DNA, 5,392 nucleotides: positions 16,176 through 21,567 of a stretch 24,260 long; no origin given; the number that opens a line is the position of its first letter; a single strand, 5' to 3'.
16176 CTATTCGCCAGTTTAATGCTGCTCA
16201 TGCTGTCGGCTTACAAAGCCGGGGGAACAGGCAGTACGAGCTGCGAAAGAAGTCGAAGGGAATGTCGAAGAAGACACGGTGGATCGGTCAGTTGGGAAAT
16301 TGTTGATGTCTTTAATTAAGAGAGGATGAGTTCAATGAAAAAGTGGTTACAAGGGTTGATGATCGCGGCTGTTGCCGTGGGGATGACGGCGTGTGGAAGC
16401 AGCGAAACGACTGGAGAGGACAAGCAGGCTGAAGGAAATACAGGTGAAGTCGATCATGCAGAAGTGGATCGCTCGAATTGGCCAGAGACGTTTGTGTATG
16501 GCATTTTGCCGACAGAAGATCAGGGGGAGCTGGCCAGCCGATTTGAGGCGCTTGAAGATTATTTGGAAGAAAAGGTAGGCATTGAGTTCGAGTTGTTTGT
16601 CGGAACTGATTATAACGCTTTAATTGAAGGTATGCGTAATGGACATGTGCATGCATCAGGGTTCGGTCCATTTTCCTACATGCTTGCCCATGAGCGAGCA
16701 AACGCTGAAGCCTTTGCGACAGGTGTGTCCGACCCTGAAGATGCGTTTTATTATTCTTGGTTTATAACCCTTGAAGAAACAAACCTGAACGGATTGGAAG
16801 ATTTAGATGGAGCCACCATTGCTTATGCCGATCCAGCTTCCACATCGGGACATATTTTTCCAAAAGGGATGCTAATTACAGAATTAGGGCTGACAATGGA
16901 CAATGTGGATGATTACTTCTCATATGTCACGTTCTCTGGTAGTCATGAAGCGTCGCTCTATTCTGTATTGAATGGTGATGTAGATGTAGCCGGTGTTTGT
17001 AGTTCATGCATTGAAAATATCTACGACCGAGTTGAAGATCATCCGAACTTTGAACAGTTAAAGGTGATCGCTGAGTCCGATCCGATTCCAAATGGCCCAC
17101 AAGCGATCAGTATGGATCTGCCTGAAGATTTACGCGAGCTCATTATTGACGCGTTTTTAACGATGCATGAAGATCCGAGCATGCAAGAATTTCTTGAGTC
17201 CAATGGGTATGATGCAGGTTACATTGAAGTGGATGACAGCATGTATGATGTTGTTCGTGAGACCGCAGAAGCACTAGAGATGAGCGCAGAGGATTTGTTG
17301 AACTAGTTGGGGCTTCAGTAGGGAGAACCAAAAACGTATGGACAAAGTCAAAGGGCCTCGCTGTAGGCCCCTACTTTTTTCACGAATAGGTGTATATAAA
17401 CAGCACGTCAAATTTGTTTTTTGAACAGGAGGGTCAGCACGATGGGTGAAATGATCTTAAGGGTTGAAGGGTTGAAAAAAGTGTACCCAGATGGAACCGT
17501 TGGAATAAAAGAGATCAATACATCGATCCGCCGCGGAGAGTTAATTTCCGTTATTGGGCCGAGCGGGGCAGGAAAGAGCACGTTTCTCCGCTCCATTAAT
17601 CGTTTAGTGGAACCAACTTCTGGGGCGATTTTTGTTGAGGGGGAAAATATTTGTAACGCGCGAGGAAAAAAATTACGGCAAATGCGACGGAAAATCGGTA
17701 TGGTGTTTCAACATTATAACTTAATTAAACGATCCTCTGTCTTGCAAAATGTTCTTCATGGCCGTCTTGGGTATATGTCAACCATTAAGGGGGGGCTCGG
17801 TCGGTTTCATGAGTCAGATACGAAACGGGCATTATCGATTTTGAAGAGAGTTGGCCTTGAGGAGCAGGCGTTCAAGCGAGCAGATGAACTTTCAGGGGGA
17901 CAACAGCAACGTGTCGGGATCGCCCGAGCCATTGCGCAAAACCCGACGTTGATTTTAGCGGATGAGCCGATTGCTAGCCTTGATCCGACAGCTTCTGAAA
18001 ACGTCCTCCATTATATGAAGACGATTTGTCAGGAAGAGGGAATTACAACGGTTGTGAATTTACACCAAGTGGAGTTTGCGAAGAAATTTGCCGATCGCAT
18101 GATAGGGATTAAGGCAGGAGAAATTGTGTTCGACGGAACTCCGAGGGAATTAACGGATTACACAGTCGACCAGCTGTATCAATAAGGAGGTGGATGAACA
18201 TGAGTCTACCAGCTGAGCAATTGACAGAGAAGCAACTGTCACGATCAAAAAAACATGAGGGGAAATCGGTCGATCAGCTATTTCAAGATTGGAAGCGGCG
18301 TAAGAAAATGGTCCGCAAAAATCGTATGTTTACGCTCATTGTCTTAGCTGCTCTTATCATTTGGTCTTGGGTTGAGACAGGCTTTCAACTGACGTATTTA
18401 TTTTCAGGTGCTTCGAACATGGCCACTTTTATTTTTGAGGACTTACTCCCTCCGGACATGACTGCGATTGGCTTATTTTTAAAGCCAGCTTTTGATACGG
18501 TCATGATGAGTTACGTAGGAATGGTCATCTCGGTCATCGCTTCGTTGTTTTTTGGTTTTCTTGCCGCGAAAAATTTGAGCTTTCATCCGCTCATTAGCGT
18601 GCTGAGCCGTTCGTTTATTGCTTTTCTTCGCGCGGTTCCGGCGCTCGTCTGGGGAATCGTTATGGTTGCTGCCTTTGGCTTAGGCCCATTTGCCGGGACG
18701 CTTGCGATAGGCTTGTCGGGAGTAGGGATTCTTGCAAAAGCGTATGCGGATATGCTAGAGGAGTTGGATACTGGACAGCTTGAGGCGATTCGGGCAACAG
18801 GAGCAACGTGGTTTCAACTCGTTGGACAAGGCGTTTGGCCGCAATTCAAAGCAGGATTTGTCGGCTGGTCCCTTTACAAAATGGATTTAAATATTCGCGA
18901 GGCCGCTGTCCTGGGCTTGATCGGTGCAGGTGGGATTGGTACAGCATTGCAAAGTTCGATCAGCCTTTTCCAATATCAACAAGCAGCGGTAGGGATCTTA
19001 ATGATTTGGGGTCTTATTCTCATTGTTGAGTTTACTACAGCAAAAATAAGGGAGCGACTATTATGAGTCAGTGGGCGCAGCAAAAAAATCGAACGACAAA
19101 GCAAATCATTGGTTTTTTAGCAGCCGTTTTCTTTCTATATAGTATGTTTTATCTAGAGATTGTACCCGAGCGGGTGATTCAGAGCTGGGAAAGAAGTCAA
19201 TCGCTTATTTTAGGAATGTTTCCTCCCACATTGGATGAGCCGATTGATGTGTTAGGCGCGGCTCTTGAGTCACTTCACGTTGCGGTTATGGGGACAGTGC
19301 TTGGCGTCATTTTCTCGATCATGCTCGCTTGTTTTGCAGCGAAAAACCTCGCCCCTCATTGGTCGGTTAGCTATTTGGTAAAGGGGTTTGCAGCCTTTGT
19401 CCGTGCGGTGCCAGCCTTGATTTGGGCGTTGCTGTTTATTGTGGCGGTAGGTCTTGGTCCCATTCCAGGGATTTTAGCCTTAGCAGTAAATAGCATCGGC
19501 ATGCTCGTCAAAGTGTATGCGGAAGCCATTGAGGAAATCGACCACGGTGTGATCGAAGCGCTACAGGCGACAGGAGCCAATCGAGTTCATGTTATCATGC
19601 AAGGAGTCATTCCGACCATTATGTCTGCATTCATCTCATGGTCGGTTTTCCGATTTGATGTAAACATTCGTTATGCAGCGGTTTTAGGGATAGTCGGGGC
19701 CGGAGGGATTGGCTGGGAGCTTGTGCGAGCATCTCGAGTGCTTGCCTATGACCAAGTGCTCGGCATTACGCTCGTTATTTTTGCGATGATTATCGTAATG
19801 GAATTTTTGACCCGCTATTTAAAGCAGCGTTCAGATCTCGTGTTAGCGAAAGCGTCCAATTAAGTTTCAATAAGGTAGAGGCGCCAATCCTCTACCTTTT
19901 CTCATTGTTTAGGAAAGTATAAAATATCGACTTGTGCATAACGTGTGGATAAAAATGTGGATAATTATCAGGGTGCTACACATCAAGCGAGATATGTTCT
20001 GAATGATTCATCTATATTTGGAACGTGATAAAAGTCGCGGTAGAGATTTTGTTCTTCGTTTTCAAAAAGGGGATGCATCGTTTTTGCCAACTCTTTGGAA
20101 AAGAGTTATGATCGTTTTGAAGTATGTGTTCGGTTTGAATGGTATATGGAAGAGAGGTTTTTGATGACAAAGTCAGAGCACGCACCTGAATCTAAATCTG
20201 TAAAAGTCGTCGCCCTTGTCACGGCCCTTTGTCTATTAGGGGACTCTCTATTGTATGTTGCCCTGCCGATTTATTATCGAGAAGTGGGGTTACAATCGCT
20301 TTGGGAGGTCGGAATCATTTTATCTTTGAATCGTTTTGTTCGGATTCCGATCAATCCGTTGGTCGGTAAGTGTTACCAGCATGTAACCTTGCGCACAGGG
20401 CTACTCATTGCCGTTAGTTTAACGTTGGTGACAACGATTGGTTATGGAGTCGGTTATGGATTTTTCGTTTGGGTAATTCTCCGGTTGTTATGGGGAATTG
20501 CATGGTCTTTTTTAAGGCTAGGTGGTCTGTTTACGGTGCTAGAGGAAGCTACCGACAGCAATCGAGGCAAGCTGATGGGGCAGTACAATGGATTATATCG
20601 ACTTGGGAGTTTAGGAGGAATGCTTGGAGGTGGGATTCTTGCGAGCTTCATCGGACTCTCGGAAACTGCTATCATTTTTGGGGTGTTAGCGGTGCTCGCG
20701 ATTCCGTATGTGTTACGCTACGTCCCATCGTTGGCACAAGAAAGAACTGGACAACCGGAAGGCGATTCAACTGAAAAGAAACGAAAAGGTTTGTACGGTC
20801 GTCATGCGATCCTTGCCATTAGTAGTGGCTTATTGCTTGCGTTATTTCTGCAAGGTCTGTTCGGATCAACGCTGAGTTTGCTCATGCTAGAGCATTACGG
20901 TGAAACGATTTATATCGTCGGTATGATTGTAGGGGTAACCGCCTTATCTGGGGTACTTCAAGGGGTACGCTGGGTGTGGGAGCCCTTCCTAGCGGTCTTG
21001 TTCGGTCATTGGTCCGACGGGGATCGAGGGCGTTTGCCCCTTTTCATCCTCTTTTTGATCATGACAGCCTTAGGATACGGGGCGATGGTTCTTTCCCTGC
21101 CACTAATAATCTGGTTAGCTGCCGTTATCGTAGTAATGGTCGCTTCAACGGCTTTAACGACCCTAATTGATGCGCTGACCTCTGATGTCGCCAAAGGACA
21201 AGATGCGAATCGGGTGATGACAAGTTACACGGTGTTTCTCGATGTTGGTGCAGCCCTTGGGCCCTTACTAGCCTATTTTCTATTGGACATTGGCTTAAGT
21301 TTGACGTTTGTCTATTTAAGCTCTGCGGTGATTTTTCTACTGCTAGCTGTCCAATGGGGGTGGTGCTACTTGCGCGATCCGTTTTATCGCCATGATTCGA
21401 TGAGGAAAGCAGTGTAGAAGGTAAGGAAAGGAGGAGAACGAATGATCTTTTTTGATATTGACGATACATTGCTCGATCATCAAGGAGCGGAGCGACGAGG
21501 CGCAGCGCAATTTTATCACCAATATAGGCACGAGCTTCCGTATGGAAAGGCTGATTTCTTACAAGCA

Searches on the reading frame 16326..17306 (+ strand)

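Call 65: search_protein_families(library=pfam, proteins=[window:16326-17306:+], max_evalue=0.00001)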
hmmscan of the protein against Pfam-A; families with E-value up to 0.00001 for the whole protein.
window:16326-17306:+ (326 aa): 1 family
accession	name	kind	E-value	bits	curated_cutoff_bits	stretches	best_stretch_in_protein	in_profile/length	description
PF12974.12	Phosphonate-bd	-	1e-73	248.1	27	1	58-307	1-242/242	ABC transporter, phosphonate, periplasmic substrate-binding protein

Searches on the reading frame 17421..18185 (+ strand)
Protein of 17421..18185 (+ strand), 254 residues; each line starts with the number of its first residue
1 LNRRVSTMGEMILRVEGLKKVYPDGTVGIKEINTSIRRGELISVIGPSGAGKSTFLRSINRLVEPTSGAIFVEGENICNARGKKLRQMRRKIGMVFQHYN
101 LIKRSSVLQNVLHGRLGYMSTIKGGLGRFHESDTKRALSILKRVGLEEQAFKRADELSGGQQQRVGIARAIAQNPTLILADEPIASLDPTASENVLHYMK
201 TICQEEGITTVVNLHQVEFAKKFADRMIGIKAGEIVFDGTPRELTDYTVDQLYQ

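Call 65: search_protein_families(library=pfam, proteins=[window:17421-18185:+], max_evalue=0.00001)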
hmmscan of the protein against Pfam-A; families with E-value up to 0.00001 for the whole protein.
window:17421-18185:+ (254 aa): 1 family
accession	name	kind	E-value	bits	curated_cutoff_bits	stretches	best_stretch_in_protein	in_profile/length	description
PF00005.33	ABC_tran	-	9.9e-36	123.8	25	1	30-185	2-137/137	ABC transporter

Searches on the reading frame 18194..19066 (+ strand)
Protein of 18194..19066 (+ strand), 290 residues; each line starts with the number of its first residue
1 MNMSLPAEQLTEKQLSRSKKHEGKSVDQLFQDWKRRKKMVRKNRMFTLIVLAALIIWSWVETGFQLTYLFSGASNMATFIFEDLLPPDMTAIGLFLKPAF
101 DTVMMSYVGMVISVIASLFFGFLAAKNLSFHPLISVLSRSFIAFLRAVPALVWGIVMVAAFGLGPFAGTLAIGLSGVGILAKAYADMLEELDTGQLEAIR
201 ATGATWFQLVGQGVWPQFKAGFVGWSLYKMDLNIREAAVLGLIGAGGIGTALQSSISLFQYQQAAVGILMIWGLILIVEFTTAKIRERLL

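Call 65: search_protein_families(library=pfam, proteins=[window:18194-19066:+], max_evalue=0.00001)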
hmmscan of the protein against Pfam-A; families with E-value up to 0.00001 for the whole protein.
window:18194-19066:+ (290 aa): 1 family
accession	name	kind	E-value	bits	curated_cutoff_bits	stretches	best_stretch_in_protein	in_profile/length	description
PF00528.27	BPD_transp_1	-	4e-17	63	26.4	1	118-283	2-176/184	Binding-protein-dependent transport system inner membrane component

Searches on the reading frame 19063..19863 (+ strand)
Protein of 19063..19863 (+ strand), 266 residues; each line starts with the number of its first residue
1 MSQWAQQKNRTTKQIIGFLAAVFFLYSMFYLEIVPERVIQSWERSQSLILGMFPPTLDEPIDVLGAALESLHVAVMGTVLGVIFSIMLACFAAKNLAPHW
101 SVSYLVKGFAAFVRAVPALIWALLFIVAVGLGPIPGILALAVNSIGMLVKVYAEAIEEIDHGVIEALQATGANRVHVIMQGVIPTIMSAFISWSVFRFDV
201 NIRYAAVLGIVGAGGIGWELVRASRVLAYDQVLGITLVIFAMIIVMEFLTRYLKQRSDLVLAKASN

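Call 65: search_protein_families(library=pfam, proteins=[window:19063-19863:+], max_evalue=0.00001)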
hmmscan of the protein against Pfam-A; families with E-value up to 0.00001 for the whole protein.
window:19063-19863:+ (266 aa): 1 family
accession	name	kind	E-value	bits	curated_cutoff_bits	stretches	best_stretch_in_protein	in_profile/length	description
PF00528.27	BPD_transp_1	-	1.7e-20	73.9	26.4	1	86-256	2-181/184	Binding-protein-dependent transport system inner membrane component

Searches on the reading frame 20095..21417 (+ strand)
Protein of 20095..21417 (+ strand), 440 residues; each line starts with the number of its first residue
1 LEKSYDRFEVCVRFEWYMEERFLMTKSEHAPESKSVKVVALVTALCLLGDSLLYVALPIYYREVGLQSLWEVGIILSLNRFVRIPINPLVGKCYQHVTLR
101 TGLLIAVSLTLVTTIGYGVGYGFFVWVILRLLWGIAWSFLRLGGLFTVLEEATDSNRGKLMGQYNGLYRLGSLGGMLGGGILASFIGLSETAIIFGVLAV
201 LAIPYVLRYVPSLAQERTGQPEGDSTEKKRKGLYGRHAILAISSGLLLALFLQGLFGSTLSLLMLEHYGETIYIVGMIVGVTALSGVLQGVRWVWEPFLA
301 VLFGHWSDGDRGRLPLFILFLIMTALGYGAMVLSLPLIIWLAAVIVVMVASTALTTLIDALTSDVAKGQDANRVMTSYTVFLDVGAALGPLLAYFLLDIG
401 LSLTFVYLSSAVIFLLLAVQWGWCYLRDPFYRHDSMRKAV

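Call 65: search_protein_families(library=pfam, proteins=[window:20095-21417:+], max_evalue=0.00001)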
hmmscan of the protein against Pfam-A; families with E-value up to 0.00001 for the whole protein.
window:20095-21417:+ (440 aa): 1 family
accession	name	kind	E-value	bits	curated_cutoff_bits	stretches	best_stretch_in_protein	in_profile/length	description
PF07690.21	MFS_1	-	1.4e-28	100.3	33.4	2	40-288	2-253/347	Major Facilitator Superfamily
